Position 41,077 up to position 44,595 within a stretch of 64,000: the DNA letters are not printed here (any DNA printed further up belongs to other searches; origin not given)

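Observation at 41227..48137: McrB-McrC translationally coupled to a UvrD helicase fused to a Cas4-like Fe-S nuclease: a candidate three-component modification-dependent system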

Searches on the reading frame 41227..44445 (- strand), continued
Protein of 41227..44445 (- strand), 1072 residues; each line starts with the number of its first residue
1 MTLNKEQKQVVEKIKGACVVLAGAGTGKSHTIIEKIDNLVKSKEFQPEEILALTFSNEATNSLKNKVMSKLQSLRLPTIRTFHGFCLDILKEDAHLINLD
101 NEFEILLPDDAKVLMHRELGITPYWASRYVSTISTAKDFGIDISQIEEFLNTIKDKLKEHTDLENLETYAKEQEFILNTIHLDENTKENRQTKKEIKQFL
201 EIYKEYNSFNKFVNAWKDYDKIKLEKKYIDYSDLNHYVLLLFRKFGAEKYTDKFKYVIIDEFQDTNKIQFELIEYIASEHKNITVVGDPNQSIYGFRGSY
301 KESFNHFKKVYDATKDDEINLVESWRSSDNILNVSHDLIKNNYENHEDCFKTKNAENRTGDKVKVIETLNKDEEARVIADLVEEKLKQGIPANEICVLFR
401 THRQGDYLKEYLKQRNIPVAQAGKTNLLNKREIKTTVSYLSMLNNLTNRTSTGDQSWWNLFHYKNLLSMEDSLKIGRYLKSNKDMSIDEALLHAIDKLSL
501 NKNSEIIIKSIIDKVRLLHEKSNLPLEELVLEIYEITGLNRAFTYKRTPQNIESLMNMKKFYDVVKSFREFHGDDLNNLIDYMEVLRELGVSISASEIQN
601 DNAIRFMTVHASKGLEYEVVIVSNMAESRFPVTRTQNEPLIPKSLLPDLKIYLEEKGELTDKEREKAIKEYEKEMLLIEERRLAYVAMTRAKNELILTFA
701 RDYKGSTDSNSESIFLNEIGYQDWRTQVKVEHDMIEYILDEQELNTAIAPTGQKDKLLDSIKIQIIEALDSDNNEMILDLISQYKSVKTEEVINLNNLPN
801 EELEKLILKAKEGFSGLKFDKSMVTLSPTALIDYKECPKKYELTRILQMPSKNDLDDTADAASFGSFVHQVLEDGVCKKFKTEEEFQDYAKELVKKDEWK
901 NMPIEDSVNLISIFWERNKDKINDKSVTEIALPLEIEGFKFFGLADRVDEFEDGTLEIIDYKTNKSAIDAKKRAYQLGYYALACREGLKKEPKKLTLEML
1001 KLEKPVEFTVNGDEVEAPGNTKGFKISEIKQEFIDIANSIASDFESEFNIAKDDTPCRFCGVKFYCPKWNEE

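Call 28: search_protein_families(library=pfam, alignment_id=A3, max_evalue=0.0001)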
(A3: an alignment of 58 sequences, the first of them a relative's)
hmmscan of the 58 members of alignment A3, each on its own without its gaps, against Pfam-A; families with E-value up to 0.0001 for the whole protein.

A. member 1, L001:570-2597:+ (676 aa): 2 families
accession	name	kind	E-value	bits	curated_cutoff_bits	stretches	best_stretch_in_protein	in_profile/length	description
PF03235.19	GmrSD_N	-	1e-37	130.6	33.2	1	11-218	4-198/199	GmrSD restriction endonuclease, N-terminal domain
PF07510.16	GmrSD_C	-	5e-24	85.2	23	1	409-541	2-137/138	GmrSD restriction endonucleases, C-terminal domain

B. families by the number of members that match (of 58 scanned): 53 families (the first 25 are shown)
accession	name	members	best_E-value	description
PF03235.19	GmrSD_N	5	6.9e-38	GmrSD restriction endonuclease, N-terminal domain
PF07510.16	GmrSD_C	4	5e-24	GmrSD restriction endonucleases, C-terminal domain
PF10117.15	McrBC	2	5.6e-76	McrBC 5-methylcytosine restriction system component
PF13173.12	AAA_14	2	2.8e-33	AAA domain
PF00004.35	AAA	2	1.2e-21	ATPase family associated with various cellular activities (AAA)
PF19810.5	HFX_2341_N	2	1.6e-15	HFX_2341-like, N-terminal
PF21247.3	Fic-like_C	2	2.4e-15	Filamentation induced by cAMP protein Fic-like, C-terminal domain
PF07728.20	AAA_5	2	5.1e-13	AAA domain (dynein-related subfamily)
PF18516.7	RuvC_1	1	7.4e-91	RuvC nuclease domain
PF05317.16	Thermopsin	1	6e-81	Thermopsin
PF01583.26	APS_kinase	1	8.4e-52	Adenylylsulphate kinase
PF18510.6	NUC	1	1.6e-47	Nuclease domain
PF21918.1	cas_Cpf1_2nd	1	3.3e-44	CRISPR-associated endonuclease Cpf1 REC2 domain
PF18501.6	REC1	1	8.2e-37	Alpha helical recognition lobe domain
PF00675.25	Peptidase_M16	1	1.3e-35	Insulinase (Peptidase family M16)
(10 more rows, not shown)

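Call 29: search_protein_families(library=pfam, alignment_id=A4, max_evalue=0.0001)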
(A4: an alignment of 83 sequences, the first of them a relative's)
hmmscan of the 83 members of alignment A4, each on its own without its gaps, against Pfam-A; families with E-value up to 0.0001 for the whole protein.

A. member 1, L002:4987-6039:+ (351 aa): 1 family
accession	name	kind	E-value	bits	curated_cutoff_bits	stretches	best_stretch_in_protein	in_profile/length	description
PF06054.18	CoiA_nuc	-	4.4e-08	33.9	20.3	1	70-171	1-105/158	Competence protein CoiA, nuclease-like domain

B. families by the number of members that match (of 83 scanned): 100 families (the first 25 are shown)
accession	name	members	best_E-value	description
PF02384.22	N6_Mtase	4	7.2e-104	N-6 DNA Methylase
PF07669.17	Eco57I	4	5.6e-34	Eco57I restriction-modification methylase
PF01930.23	Cas_Cas4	3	1.1e-14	Domain of unknown function DUF83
PF00145.23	DNA_methylase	2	7.8e-72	C-5 cytosine-specific DNA methylase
PF12705.13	PDDEXK_1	2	8e-35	PD-(D/E)XK nuclease superfamily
PF14088.11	DUF4268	2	1.5e-32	Domain of unknown function (DUF4268)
PF10107.15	Endonuc_Holl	2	1.3e-26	Endonuclease related to archaeal Holliday junction resolvase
PF01420.25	Methylase_S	2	1.8e-24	Type I restriction modification DNA specificity domain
PF13307.12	Helicase_C_2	2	1.2e-19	Helicase C-terminal domain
PF00149.33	Metallophos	2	8.4e-13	Calcineurin-like phosphoesterase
PF04851.21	ResIII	2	2.8e-10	Type III restriction enzyme, res subunit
PF01170.24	UPF0020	2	7.5e-07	RMKL-like, methyltransferase domain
PF00270.35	DEAD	2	1.8e-06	DEAD/DEAH box helicase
PF11369.13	DUF3160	1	3.3e-219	Protein of unknown function (DUF3160)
PF00871.23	Acetate_kinase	1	1.3e-138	Acetokinase family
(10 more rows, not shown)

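Call 38: search_protein_families(library=pfam, proteins=[L002:524-1723:+, L002:2-514:+], max_evalue=0.001)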
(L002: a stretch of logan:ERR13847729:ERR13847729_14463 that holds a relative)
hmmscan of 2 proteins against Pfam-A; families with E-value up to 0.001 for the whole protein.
L002:524-1723:+ (400 aa): 0 families

L002:2-514:+ (171 aa): 0 families

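Call 58: search_protein_families(library=pfam, alignment_id=A7, max_evalue=0.0001)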
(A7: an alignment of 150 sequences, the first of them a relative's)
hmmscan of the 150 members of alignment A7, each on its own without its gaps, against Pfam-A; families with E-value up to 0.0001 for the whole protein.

A. member 1, L001:8541-9083:- (181 aa): 0 families

B. families by the number of members that match (of 150 scanned): 182 families (the first 25 are shown)
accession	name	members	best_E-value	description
PF00004.35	AAA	5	2e-41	ATPase family associated with various cellular activities (AAA)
PF13401.12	AAA_22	5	1.1e-09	AAA domain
PF13173.12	AAA_14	4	2.5e-31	AAA domain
PF02384.22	N6_Mtase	3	4.4e-67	N-6 DNA Methylase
PF07669.17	Eco57I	3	1.4e-38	Eco57I restriction-modification methylase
PF00589.27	Phage_integrase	3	5e-22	Phage integrase family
PF04851.21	ResIII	3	9.4e-20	Type III restriction enzyme, res subunit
PF19810.5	HFX_2341_N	3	2.3e-16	HFX_2341-like, N-terminal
PF01170.24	UPF0020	3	1.2e-10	RMKL-like, methyltransferase domain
PF13191.12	AAA_16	3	7e-08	AAA ATPase domain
PF01695.23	IstB_IS21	3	1.5e-07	IstB-like ATP binding protein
PF22662.2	Csa3_N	3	1.1e-06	Csa3 CRISPR-associated Rossmann-like domain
PF00133.28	tRNA-synt_1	2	7.6e-86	tRNA synthetases class I (I, L, M and V)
PF00145.23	DNA_methylase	2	1.4e-74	C-5 cytosine-specific DNA methylase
PF00009.33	GTP_EFTU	2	7.9e-59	Elongation factor Tu GTP binding domain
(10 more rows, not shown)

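Call 59: search_solved_structures(query=window:41227-44445:-, max_evalue=0.00001)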
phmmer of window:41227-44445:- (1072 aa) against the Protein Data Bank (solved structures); distinct sequences matched with E-value up to 0.00001: 25.
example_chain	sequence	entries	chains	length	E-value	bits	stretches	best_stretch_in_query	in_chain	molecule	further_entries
1pjr_A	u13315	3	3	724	1.1e-61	212.4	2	209-636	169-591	PCRA | ATP-DEPENDENT HELICASE PCRA | HELICASE PCRA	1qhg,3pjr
2pjr_A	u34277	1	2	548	7.1e-49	170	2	209-581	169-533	PROTEIN (HELICASE PCRA)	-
3lfu_A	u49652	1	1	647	1.3e-48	169.1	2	236-634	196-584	DNA helicase II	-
2is1_A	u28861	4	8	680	1.6e-48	168.8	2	236-634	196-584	DNA helicase II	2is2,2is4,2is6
1uaa_A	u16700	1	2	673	2.5e-47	164.8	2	226-633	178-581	PROTEIN (ATP-DEPENDENT DNA HELICASE REP.)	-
9dci_A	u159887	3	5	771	2.8e-47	164.7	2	216-639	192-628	ATP-dependent DNA helicase UvrD1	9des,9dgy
4c2u_A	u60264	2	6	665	4e-44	154.3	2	212-444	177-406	DNA HELICASE II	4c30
4c2t_A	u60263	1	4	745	7.4e-44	153.4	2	212-444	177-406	DNA HELICASE II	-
6ppu_B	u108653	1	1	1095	4.2e-30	107.8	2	6-445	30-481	UvrD/REP helicase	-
6ppr_B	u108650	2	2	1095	7.7e-30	107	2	6-445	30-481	UvrD/REP helicase | DNA 3'-5' helicase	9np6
7sjr_B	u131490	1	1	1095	1.1e-29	106.4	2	6-445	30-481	DNA helicase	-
1qhh_B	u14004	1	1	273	1.1e-27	99.8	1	214-445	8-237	PROTEIN (PCRA (SUBUNIT))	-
3u44_A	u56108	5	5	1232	1.9e-25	92.4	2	193-340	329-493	ATP-dependent helicase/nuclease subunit A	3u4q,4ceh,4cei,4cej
6ppj_B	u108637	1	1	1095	3.9e-25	91.4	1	517-710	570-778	UvrD/REP helicase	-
1qhh_A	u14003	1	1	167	2.7e-17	65.4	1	3-138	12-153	PROTEIN (PCRA (SUBUNIT))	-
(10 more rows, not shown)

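Call 67: search_protein_families(library=padloc, proteins=[L002:524-1723:+, L002:2-514:+, L003:13158-13628:+, L001:570-2597:+], max_evalue=0.01)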
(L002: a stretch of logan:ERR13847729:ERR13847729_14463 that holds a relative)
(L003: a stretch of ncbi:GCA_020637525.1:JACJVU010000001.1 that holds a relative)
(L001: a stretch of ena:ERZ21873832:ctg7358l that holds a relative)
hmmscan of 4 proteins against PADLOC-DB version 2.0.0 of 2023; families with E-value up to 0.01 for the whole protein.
L002:524-1723:+ (400 aa): 0 families

L002:2-514:+ (171 aa): 3 families
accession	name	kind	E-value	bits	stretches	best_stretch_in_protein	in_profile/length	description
PDLC02428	PprPIWI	-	3.7e-09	33.9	1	3-145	509-634/666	-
PDLC02396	pAgo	-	0.00011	18.7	1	57-141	566-648/683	-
PDLC02393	pAgo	-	0.0045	13.7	1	3-169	494-637/638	-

L003:13158-13628:+ (157 aa): 0 families

L001:570-2597:+ (676 aa): 27 families (the best 25 are shown)
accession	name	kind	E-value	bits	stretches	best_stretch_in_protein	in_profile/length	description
PDLC02693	Orf5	-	4.9e-145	482.6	1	11-547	2-542/543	Orf5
PDLC02702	Orf5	-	3.4e-103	344.3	1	18-549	2-543/543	Orf5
PDLC04155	HEC-06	-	2.5e-68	229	1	5-549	9-560/562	-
PDLC04154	HEC-06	-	3.9e-68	228.5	1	12-548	17-565/569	-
PDLC04157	HEC-06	-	2.5e-67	225.8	1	17-548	21-556/558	-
PDLC02687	Orf5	-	8.1e-52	174.7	1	10-532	9-543/543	Orf5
PDLC02700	Orf5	-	6e-50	168.5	1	17-547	10-555/555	Orf5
PDLC02695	Orf5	-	4.9e-43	145.4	1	5-546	7-600/601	Orf5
PDLC02691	Orf5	-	6.5e-40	135.2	1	10-547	12-579/579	Orf5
PDLC02701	Orf5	-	4.9e-32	109.2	1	19-547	20-594/596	Orf5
PDLC02692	Orf5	-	1.4e-31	107.9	1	18-548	7-557/558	Orf5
PDLC02686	Orf5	-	2e-25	87.3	2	18-323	20-347/566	Orf5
PDLC02699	Orf5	-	4e-24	83.2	2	19-91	1-70/530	Orf5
PDLC02792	SspE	-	7.3e-24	82.1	2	8-101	13-124/771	SspE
PDLC02690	Orf5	-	8.3e-23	79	1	17-547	8-529/531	Orf5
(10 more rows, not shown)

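Call 76: find_encoding_contigs(protein=P0005, flank=7000, max_places=2)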
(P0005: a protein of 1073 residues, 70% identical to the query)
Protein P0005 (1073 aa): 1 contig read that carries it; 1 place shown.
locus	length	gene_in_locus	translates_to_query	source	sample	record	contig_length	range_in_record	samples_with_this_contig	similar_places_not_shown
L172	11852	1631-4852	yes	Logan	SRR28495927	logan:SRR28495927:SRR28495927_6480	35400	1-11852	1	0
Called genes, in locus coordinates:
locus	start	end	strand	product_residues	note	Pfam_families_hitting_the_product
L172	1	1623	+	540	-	?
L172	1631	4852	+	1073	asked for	PF00580:UvrD-helicase, PF01443:Viral_helicase1 (faint), PF13086:AAA_11 (weak), PF13087:AAA_12 (faint), PF13245:AAA_19, PF13361:UvrD_C, PF10926:DUF2800 (weak), PF12705:PDDEXK_1, +2 more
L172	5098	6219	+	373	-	-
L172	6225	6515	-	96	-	-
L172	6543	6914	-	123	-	PF00808:CBFD_NFYB_HMF (faint)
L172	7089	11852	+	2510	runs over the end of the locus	-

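Call 77: find_encoding_contigs(protein=P0007, flank=7000, max_places=2)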
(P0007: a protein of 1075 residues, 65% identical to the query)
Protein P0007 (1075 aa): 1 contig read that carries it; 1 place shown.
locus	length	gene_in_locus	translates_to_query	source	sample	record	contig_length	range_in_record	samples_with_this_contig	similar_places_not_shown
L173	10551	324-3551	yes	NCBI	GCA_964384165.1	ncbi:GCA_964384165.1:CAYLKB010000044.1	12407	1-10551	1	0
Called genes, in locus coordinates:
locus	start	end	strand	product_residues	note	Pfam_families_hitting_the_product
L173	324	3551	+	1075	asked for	PF00580:UvrD-helicase, PF01443:Viral_helicase1 (faint), PF13087:AAA_12 (faint), PF13245:AAA_19, PF13361:UvrD_C, PF13538:UvrD_C_2 (faint), PF10926:DUF2800 (weak), PF12705:PDDEXK_1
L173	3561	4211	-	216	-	PF00702:Hydrolase, PF13419:HAD_2, PF13242:Hydrolase_like (weak)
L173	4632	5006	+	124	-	PF02661:Fic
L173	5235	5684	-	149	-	PF01230:HIT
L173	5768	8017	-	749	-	PF12481:DUF3700 (faint), PF13522:GATase_6, PF13537:GATase_7, PF00733:Asn_synthase, PF02540:NAD_synthase (weak), PF00733:Asn_synthase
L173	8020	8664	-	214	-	-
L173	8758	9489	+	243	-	PF01978:TrmB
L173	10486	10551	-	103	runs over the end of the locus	-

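Call 78: find_encoding_contigs(protein=P0008, flank=7000, max_places=2)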
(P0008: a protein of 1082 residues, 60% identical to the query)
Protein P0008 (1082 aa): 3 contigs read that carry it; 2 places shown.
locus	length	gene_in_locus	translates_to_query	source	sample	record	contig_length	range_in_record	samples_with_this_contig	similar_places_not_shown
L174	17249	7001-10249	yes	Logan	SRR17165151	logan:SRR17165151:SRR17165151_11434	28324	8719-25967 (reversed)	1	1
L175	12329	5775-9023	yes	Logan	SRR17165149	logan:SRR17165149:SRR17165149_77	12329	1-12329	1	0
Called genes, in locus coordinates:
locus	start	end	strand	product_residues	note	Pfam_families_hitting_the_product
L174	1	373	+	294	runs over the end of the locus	PF18765:Polbeta (faint)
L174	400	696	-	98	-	-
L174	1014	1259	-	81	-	-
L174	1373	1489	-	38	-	-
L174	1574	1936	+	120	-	PF12643:MazG-like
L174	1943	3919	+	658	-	PF20720:nSTAND3 (faint), PF25199:nSTAND_NTPase5 (faint), PF09848:SLFN-g3_helicase, PF13604:AAA_30 (weak)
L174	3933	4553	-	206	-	-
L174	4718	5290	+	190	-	PF18765:Polbeta, PF01909:NTP_transf_2 (weak)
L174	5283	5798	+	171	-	-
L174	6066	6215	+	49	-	-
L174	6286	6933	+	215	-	-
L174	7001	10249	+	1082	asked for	PF00580:UvrD-helicase, PF01443:Viral_helicase1 (faint), PF13087:AAA_12 (faint), PF13245:AAA_19, PF13361:UvrD_C, PF13538:UvrD_C_2 (faint), PF10926:DUF2800 (weak), PF12705:PDDEXK_1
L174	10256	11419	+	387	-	-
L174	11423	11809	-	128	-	PF00293:NUDIX, PF14815:NUDIX_4 (weak)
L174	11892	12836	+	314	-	PF00849:PseudoU_synth_2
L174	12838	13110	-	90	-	-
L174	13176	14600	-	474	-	PF13353:Fer4_12, PF04055:Radical_SAM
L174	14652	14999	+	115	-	PF27806:HxsD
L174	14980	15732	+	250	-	-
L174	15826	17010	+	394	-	PF07690:MFS_1 (faint)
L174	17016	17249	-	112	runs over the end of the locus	PF03083:MtN3_slv, PF04193:PQ-loop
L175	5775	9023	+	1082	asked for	PF00580:UvrD-helicase, PF01443:Viral_helicase1 (faint), PF13087:AAA_12 (faint), PF13245:AAA_19, PF13361:UvrD_C, PF13538:UvrD_C_2 (faint), PF10926:DUF2800 (weak), PF12705:PDDEXK_1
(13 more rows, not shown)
